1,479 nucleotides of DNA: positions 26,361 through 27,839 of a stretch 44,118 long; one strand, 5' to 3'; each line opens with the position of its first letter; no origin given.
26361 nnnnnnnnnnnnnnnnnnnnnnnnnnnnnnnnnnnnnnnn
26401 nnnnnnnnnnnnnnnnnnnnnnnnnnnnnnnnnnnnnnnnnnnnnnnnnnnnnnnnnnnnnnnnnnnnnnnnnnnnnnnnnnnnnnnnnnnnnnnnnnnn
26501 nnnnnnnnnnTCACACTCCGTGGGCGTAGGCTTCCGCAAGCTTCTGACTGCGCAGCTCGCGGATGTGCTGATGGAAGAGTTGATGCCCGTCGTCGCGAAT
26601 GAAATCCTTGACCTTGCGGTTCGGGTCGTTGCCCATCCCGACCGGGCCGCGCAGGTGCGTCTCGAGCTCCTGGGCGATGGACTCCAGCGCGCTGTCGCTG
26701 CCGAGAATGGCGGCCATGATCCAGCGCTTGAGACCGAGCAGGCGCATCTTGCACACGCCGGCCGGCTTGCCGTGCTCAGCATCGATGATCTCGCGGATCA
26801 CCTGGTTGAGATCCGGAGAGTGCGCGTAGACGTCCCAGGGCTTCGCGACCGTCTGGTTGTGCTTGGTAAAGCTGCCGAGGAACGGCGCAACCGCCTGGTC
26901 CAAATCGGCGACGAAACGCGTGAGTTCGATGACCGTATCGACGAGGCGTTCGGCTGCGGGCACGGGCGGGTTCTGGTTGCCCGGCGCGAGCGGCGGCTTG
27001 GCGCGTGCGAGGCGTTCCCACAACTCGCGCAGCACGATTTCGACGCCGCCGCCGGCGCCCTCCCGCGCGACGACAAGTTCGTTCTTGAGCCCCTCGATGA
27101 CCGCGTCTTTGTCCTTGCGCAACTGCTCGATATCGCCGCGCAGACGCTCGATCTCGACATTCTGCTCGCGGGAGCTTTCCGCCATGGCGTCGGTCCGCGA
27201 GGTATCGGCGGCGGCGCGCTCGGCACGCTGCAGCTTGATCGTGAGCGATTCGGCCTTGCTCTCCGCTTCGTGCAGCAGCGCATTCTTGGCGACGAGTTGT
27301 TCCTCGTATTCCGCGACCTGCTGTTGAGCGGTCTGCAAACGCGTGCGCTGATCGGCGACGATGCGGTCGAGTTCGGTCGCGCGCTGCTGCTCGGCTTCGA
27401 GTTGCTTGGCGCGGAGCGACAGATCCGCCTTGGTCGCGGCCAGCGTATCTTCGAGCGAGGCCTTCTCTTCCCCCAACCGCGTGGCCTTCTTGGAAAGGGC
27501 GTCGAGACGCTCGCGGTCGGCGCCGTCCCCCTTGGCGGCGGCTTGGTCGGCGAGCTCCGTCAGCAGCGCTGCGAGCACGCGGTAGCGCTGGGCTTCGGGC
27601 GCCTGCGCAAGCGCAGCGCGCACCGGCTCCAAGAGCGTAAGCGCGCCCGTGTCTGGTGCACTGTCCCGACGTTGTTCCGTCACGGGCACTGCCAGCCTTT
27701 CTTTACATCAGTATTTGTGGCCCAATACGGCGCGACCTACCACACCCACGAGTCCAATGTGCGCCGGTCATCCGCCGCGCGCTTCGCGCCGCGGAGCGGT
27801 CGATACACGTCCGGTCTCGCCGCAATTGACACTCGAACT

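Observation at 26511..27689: Coiled-coil protein in the Fha slot, translationally coupled to tssJ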

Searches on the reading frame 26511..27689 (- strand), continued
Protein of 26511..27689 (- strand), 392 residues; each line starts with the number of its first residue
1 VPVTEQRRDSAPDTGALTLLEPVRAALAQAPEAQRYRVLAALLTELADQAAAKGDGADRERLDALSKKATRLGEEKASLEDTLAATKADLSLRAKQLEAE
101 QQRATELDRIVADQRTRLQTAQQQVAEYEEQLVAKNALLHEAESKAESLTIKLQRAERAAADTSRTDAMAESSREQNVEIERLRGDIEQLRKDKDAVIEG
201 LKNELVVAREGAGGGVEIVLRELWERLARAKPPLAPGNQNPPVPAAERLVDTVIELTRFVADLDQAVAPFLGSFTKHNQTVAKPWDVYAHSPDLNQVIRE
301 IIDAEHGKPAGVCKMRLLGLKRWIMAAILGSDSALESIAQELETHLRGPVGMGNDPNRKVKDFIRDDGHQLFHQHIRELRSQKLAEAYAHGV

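Call 67: search_protein_families(library=pfam, proteins=[L010:7443-9128:-, L010:6247-7284:-, L010:4728-6128:+, L006:6937-8265:+, L006:3571-5148:-, L006:7935-9113:+, L006:3475-5568:+], max_evalue=0.001)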
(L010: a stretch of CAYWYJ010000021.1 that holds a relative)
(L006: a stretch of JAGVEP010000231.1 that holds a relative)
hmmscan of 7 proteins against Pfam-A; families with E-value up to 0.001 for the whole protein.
L010:7443-9128:- (561 aa): 4 families
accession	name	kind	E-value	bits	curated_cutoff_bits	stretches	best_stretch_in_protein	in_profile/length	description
PF01409.25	tRNA-synt_2d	-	5.1e-77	259.1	19.8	2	412-554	97-244/246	tRNA synthetases class II core domain (F)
PF12802.13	MarR_2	-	4.9e-05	23.8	27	1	3-58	3-58/61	MarR family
PF00152.25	tRNA-synt_2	-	0.00022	20.8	25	0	419-444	93-118/308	tRNA synthetases class II (D, K and N)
PF13412.12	HTH_24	-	0.00067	19.6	21.9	0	6-51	4-48/48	Winged helix-turn-helix DNA-binding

L010:6247-7284:- (345 aa): 2 families
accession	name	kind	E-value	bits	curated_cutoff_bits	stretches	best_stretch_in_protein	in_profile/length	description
PF13717.11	Zn_ribbon_4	-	9.3e-07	29.1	30.3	1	6-37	1-35/36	zinc-ribbon domain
PF13719.11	Zn_ribbon_5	-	0.0002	21.5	29.3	1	6-39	1-37/37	zinc-ribbon domain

L010:4728-6128:+ (466 aa): 3 families
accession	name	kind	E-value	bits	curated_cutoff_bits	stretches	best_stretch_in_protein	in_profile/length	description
PF19051.5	GFO_IDH_MocA_C2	-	3.7e-21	76.2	23.3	2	224-288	44-107/254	Oxidoreductase family, C-terminal alpha/beta domain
PF01408.29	GFO_IDH_MocA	-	1.4e-15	58.5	24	1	60-179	1-119/120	Oxidoreductase family, NAD-binding Rossmann fold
PF22725.1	GFO_IDH_MocA_C3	-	2.1e-07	31.4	27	1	252-300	31-78/124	GFO/IDH/MocA C-terminal domain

L006:6937-8265:+ (442 aa): 9 families
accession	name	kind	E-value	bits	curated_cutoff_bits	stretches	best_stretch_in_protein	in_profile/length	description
PF17179.9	Fer4_22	-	1e-30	106.9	27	1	323-415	1-94/95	4Fe-4S dicluster domain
PF12838.12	Fer4_7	-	1.1e-08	35.9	27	1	355-415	7-51/52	4Fe-4S dicluster domain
PF13183.11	Fer4_8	-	1.1e-06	29.5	27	1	322-415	3-67/68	4Fe-4S dicluster domain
PF12797.12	Fer4_2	-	4.5e-06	26.7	24.5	0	322-336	8-22/22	4Fe-4S binding domain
PF13484.11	Fer4_16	-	1.5e-05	26.1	30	0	355-414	7-65/66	4Fe-4S double cluster binding domain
PF13237.11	Fer4_10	-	5e-05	23.6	25.5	0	401-418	8-22/53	4Fe-4S dicluster domain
PF00037.32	Fer4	-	0.00049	20.3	21.1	0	402-415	8-21/24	4Fe-4S binding domain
PF14697.11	Fer4_21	-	0.00053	20.5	35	0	316-340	33-57/59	4Fe-4S dicluster domain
PF25160.1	LdpA_Fe-S-bd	-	0.00063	19.9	27.6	0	401-415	27-41/49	LdpA Fe-S cluster-binding domain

L006:3571-5148:- (525 aa): 0 families

L006:7935-9113:+ (392 aa): 2 families
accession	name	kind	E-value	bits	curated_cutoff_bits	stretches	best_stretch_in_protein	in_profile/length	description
PF00175.26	NAD_binding_1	-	1.2e-14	55.3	22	1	230-333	1-106/109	Oxidoreductase NAD-binding domain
PF10418.14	DHODB_Fe-S_bind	-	1.5e-10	41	23.9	1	353-385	1-40/41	Iron-sulfur cluster binding domain of dihydroorotate dehydrogenase B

L006:3475-5568:+ (697 aa): 16 families
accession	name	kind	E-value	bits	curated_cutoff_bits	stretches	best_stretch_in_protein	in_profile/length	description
PF12838.12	Fer4_7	-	1.7e-12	48.1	27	1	625-677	1-50/52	4Fe-4S dicluster domain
PF07992.20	Pyr_redox_2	-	1.9e-11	44.4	26.1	1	178-245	4-57/291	Pyridine nucleotide-disulphide oxidoreductase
PF12831.13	FAD_oxidored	-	6.4e-10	39.3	27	1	178-218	3-44/416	FAD dependent oxidoreductase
PF13237.11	Fer4_10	-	7.2e-09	35.9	25.5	0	624-675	7-52/53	4Fe-4S dicluster domain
PF01134.28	GIDA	-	3e-08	33.6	22.1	1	178-238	3-48/391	Glucose inhibited division protein A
PF13484.11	Fer4_16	-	4.4e-08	34.2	30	0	331-348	3-20/66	4Fe-4S double cluster binding domain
PF00890.30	FAD_binding_2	-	1.4e-07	31.5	20.4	1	177-214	2-39/414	FAD binding domain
PF01266.30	DAO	-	1.5e-07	31.7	27.9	1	178-211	3-36/353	FAD dependent oxidoreductase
PF00037.32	Fer4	-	1.6e-07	31.3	21.1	0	332-346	10-24/24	4Fe-4S binding domain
PF12837.12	Fer4_6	-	3.6e-07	30.3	25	0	625-641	8-24/24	4Fe-4S binding domain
PF13450.12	NAD_binding_8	-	1.4e-06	28.9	21.9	1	179-217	1-39/68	NAD(P)-binding Rossmann-like domain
PF00070.33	Pyr_redox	-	3.9e-05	24.5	22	1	177-210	2-35/82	Pyridine nucleotide-disulphide oxidoreductase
PF12797.12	Fer4_2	-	9.6e-05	22.6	24.5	0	270-287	3-20/22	4Fe-4S binding domain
PF03486.20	HI0933_like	-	0.00025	21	50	1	177-211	3-37/244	HI0933-like protein Rossmann domain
PF25160.1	LdpA_Fe-S-bd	-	0.00056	20.1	27.6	0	632-683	9-46/49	LdpA Fe-S cluster-binding domain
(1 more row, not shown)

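Call 94: find_homologous_proteins(query=A6, max_evalue=0.001)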
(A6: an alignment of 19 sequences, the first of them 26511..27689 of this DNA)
Query A6 (19 sequences) (392 aa, profile of the alignment): 41 proteins with E <= 0.001 among 8000 candidates.
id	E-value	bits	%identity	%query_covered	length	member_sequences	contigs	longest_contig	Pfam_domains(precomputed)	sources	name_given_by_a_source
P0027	3.8e-159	548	51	99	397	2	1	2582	-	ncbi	-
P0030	3.3e-157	542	50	96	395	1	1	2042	-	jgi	jgi:hypothetical protein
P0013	6.9e-156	537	59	100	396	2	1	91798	-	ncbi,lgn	-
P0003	7.0e-154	531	69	100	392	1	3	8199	-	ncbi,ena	-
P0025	9.8e-154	530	55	95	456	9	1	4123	PF09762.15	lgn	-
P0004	1.2e-153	530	67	100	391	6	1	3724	PF21007.3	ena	-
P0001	1.4e-153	530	99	100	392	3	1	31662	-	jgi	-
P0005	1.6e-153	530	65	100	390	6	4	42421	PF21007.3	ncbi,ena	-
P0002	4.2e-152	525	89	100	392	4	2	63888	-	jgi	jgi:hypothetical protein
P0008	1.4e-150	520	59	100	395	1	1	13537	-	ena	-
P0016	1.7e-150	520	60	100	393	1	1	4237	-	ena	-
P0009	1.3e-148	513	59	99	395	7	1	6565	-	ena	-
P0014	1.8e-148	513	61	98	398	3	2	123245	-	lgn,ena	-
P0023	2.1e-148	513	56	95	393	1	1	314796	PF09762.15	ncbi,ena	-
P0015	4.1e-148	512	57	100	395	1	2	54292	-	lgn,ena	-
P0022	8.4e-144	497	55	98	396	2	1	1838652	-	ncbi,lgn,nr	ncbi:MAG: hypothetical protein IPM18_04470 [Phycisphaerales bacterium]|nr:hypothetical protein [Phyc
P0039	9.5e-142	491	45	95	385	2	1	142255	-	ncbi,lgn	-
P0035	1.0e-141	491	48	97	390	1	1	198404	PF09762.15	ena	-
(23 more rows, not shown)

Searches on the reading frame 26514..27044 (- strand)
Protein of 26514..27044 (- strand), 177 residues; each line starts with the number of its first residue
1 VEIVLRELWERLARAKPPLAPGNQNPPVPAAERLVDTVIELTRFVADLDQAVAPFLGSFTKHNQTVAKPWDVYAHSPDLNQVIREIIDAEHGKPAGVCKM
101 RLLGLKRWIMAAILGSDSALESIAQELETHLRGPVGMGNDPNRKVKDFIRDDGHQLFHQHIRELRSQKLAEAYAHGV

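Call 27: search_solved_structures(query=A2, max_evalue=10)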
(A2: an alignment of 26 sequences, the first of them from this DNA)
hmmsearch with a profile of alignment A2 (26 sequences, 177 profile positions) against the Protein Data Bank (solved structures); distinct sequences matched with E-value up to 10: 2.
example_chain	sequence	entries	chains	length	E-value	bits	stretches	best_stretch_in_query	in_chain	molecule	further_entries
21nr_A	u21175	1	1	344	0.28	13.9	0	115-145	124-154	TLP-IPT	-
5j6x_A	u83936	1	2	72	0.95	12.2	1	132-168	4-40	Z-DNA binding protein kinase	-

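Call 35: predict_structure(alignment_id=A2)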
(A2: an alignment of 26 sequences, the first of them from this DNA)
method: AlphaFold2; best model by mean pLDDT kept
length: 177 residues; sequences in the alignment: 26
mean_pLDDT: 75.6   pTM: 0.56
mean pLDDT of the five models: 75.6, 67.2, 66.1, 58.1, 56.9
residues with pLDDT >= 90: 2; 70-90: 131; 50-70: 43; < 50: 1
segments of 3 or more residues with pLDDT < 50: none
pLDDT, mean of each block of 10 residues (from residue 1): 83 88 83 82 81 72 67 73 84 82 78 72 72 70 69 65 72 63
secondary structure, 60 per line:
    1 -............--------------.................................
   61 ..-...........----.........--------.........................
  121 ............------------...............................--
elements in order: H2-13 H28-62 H64-74 H79-87 H96-132 H145-175

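Call 37: search_protein_representatives(alignment_id=A2)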
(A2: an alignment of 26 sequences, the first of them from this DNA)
Query: 26 sequences, 177 profile positions. Proteins with E-value up to 0.001 (for the whole library): 62; up to 1e-10: 57; up to 1e-30: 43. The best 62 are listed.
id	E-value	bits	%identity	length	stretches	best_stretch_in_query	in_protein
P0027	1.4e-90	317.8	-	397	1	1-177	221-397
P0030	3.1e-85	300.4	-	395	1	2-176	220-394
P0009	4.4e-83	293.4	-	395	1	2-177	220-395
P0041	1.1e-81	288.9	-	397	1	1-177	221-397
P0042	2.6e-74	264.8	-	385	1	2-177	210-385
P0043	6.5e-74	263.6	-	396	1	1-176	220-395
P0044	5.9e-69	247.4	-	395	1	2-176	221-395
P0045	2.4e-67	242.2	-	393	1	2-176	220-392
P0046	1.3e-66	239.8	-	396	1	1-174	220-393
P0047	2.8e-66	238.7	-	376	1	1-176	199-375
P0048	4.9e-66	237.9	-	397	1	5-177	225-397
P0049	1.0e-65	236.9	-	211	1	1-176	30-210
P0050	1.7e-65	236.1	-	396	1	1-175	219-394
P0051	7.4e-65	234.1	-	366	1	1-176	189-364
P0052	7.7e-65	234.0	-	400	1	1-176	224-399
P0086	3.4e-18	82.1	-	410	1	6-175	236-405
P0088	3.9e-15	72.1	-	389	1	41-170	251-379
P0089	1.0e-14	70.8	-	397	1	7-175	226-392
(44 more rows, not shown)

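Call 38: find_encoding_contigs(protein=P0089, flank=10000, max_places=2)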
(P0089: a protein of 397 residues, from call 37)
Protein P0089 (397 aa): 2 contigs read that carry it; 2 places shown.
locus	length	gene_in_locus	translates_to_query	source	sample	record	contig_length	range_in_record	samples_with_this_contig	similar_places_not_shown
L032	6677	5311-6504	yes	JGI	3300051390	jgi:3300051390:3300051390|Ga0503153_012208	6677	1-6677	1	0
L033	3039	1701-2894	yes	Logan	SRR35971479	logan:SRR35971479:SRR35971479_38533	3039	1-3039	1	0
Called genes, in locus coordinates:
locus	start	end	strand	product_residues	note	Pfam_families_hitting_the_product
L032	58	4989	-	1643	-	-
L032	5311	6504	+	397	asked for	-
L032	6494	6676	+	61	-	?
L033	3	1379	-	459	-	?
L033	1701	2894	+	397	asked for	-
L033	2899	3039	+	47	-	?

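Call 39: find_encoding_contigs(protein=P0086, flank=10000, max_places=2)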
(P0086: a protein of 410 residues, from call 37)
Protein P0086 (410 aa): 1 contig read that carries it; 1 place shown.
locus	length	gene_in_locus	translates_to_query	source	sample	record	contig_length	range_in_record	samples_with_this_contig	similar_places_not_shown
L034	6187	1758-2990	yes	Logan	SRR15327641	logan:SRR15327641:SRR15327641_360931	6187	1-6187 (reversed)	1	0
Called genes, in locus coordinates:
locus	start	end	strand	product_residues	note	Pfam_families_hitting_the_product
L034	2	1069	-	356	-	?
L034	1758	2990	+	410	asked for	-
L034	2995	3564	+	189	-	-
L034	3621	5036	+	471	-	PF05936:T6SS_VasE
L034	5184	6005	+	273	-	PF09850:DotU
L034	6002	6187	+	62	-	?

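Call 40: fold_search(model_id=the predicted structure, library=pdb)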
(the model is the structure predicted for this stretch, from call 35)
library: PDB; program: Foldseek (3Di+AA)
matches with E <= 10: 12; with E <= 0.001: 0
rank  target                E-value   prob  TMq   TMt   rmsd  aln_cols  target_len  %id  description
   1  3ckd_B                7.1e+00  0.04  0.23  0.18  16.7       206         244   14  Crystal structure of the C-terminal domain of the Shigella type III effector IpaH (released 2008-03-25)
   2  5sv0_J                7.5e+00  0.04  0.20  0.17  19.1       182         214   10  Structure of the ExbB/ExbD complex from E. coli at pH 7.0 (released 2016-09-28)
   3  4nqi_A                8.3e+00  0.04  0.24  0.21  23.6       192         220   11  Structure of the N-terminal I-BAR domain (1-259) of D.Discoideum IBARa (released 2014-02-05)
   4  8vlw_A                8.3e+00  0.04  0.21  0.18  16.2       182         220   10  TolQ-TolR inner membrane protein complex from Acinetobacter baumannii (released 2025-01-15)
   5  6tyi_A                8.3e+00  0.02  0.18  0.15  18.2       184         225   10  ExbB-ExbD complex in MSP1E3D1 nanodisc (released 2019-10-16)
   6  3ok8_A                8.8e+00  0.04  0.22  0.19  25.0       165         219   14  I-BAR OF PinkBAR (released 2011-07-13)
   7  2ykt_A                8.8e+00  0.03  0.20  0.16  25.7       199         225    9  Crystal structure of the I-BAR domain of IRSp53 (BAIAP2) in complex with an EHEC derived Tir peptide (released 2011-09-07)
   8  1i4t_A                8.8e+00  0.02  0.18  0.17  22.9       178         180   19  CRYSTAL STRUCTURE ANALYSIS OF RAC1-GMPPNP IN COMPLEX WITH ARFAPTIN (released 2001-05-16)
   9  1gvh                  9.2e+00  0.02  0.15  0.09  20.4       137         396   14  The X-ray structure of ferric Escherichia coli flavohemoglobin reveals an unespected geometry of the distal heme pocket (released 2002-08-06)
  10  4dcn_C                9.2e+00  0.02  0.15  0.14  23.9       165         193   17  Crystal Structure Analysis of the Arfaptin2 BAR domain in Complex with ARL1 (released 2012-06-13)
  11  3ckd_A                9.7e+00  0.03  0.23  0.18  17.5       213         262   10  Crystal structure of the C-terminal domain of the Shigella type III effector IpaH (released 2008-03-25)
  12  9av9_B                9.7e+00  0.02  0.17  0.19  18.2       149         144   16  R2-state HbG-Makassar hemoglobin (released 2024-12-11)

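Call 41: search_protein_families(library=pfam, alignment_id=A2, max_evalue=10)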
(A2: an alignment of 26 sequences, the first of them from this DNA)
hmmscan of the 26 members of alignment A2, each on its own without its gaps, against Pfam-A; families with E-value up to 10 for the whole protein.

A. member 1, seq(177 aa): 0 families

B. families by the number of members that match (of 26 scanned): 3 families
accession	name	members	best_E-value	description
PF01369.25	Sec7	2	0.089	Sec7 domain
PF07305.17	DUF1454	1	0.01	Protein of unknown function (DUF1454)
PF00745.25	GlutR_dimer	1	0.054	Glutamyl-tRNAGlu reductase, dimerisation domain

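Call 95: find_encoding_contigs(protein=P0088, flank=10000, max_places=1)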
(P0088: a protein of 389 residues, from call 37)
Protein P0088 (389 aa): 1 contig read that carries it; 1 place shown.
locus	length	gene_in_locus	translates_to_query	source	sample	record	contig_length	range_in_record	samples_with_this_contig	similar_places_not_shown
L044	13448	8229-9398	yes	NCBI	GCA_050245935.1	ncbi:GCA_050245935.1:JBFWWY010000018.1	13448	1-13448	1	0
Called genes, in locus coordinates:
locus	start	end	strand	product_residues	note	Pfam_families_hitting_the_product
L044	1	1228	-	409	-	?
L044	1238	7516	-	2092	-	PF02412:TSP_3 (weak)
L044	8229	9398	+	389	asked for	-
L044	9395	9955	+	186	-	-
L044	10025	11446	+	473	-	PF05936:T6SS_VasE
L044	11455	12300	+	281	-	PF09850:DotU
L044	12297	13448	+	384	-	PF14331:IcmF-related_N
